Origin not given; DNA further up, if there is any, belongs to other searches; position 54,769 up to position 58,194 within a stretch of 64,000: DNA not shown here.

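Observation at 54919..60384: Three-gene PP2C phosphatase / orphan protein / kinase-NACHT-Sel1 operon: candidate undescribed NLR-like conflict or signalling system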

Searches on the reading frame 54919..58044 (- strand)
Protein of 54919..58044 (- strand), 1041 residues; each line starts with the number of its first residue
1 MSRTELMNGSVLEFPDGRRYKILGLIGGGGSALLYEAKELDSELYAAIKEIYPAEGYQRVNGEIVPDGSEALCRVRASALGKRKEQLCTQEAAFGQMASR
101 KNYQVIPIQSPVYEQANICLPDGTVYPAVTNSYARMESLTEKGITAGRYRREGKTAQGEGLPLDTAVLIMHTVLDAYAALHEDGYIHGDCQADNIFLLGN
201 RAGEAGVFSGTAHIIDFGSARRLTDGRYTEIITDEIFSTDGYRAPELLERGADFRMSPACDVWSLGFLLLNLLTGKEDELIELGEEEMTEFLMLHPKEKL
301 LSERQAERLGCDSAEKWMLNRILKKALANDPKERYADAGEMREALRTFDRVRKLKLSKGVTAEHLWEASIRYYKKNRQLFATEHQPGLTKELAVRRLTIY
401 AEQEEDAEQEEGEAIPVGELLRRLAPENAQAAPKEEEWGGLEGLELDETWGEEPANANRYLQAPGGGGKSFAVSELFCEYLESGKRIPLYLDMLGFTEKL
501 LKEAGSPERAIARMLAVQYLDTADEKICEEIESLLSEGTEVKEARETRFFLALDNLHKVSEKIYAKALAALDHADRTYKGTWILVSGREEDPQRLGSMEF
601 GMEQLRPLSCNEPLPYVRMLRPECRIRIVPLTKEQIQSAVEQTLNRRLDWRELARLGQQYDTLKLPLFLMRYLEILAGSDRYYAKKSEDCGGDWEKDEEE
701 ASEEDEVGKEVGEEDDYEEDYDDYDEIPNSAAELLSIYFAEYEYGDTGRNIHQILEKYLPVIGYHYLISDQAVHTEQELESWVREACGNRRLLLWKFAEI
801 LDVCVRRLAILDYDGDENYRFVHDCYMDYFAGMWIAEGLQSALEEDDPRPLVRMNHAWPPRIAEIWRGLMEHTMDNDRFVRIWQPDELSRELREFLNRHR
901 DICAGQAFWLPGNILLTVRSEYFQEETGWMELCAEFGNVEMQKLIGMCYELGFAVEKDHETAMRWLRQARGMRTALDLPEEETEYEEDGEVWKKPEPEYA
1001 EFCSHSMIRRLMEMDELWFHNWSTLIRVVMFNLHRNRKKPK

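Call 3: search_protein_families(library=pfam, proteins=[window:54919-58044:-], max_evalue=0.1)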
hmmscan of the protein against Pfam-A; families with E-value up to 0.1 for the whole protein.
window:54919-58044:- (1041 aa): 6 families
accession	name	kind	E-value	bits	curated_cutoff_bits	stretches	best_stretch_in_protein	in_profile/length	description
PF00069.31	Pkinase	-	4.8e-20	72.5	31.7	1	161-336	95-253/263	Protein kinase domain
PF07714.23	PK_Tyr_Ser-Thr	-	1.2e-09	38.4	23.1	1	159-334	97-248/258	Protein tyrosine and serine/threonine kinase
PF08238.18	Sel1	-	0.0012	19.8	30.7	1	944-969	6-31/36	Sel1 repeat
PF20275.3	CTD10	-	0.022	15.7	28.1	1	342-432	20-105/134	C-terminal domain 10 of the ABC-three component (ABC-3C) systems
PF24406.1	nSTAND_NTPase4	-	0.05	14.2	27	0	775-831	4-58/58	Novel STAND NTPase 4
PF25568.1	AAA_lid_At3g28540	-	0.088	13.2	27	0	513-537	7-31/75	At3g28540-like, AAA+ ATPase lid domain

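Call 4: search_protein_families(library=padloc, proteins=[window:54919-58044:-], max_evalue=0.1)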
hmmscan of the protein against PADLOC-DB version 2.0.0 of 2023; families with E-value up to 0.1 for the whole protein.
window:54919-58044:- (1041 aa): 29 families (the best 25 are shown)
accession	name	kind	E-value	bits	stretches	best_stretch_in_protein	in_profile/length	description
PDLC04042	PD-T4-6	-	1.8e-25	88.2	1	157-353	102-277/292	-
PDLC04138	mad6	-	2e-24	84.4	1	157-352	146-314/659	mads_6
PDLC04053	PD-T4-6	-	1.5e-22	78.4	1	158-357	104-280/311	-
PDLC04047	PD-T4-6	-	6.2e-21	72.8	1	161-358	108-282/327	-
PDLC04061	PD-T4-6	-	1.9e-18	65.2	1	157-351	113-286/510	-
PDLC04054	PD-T4-6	-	4.3e-17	60.6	1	161-346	108-271/347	-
PDLC04057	PD-T4-6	-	2.4e-16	57.8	1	161-348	105-270/443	-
PDLC04043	PD-T4-6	-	2.3e-15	54.6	1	160-346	111-275/452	-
PDLC03920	MkoA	-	5.6e-14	49.4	1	170-365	129-294/1112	-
PDLC04060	PD-T4-6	-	4.8e-13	46.8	1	161-355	105-276/486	-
PDLC04041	PD-T4-6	-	5e-13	47.1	1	156-348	122-293/443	-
PDLC04039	PD-T4-6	-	8.4e-13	46.1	1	161-346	111-273/458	-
PDLC04052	PD-T4-6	-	1.9e-12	45.2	1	165-348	114-276/496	-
PDLC04048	PD-T4-6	-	2.2e-11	41.7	1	160-347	107-271/354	-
PDLC04044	PD-T4-6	-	2.7e-11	41.2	1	170-353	144-297/372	-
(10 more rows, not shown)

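Call 5: search_protein_families(library=ncbifam, proteins=[window:54919-58044:-], max_evalue=0.1)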
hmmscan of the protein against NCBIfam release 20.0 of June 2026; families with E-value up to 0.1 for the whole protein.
window:54919-58044:- (1041 aa): 10 families
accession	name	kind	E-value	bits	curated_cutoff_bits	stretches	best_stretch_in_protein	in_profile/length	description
NF033483.0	PknB_PASTA_kin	equivalog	2.8e-17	63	450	1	159-359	102-279/563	Stk1 family PASTA domain-containing Ser/Thr kinase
NF047741.1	antiphage_MADS6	equivalog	1.9e-14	53.1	460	1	161-355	296-467/612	methylation-associated defense system protein kinase MAD6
NF038150.1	lanthi_synth_IV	equivalog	2.9e-11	42.4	650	1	155-362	289-460/851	class IV lanthionine synthetase LanL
TIGR03903.1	TOMM_kin_cyc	equivalog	1.4e-10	39.7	705.75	1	146-346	62-245/1267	TOMM system kinase/cyclase fusion protein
NF052427.1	StpK7MSMEG_1200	equivalog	1.7e-08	33.4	900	1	160-385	104-304/601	serine/threonine protein kinase StpK7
NF043056.1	T4SS_LegK1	equivalog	8e-06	24.7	550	1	186-373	211-378/516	Dot/Icm T4SS effector kinase LegK1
NF009651.0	PRK13184.1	equivalog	0.001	17.1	839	1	164-348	113-290/932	serine/threonine-protein kinase PknD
NF038151.1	lanthi_synth_III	equivalog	0.0078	14.6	575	1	165-303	337-452/833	class III lanthionine synthetase LanKC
NF033786.1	phenyl_MerG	equivalog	0.038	13.9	350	1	931-970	57-96/217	phenylmercury resistance protein MerG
TIGR03724.2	arch_bud32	equivalog_domain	0.091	12.2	125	0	169-218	90-129/193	KEOPS complex kinase/ATPase Bud32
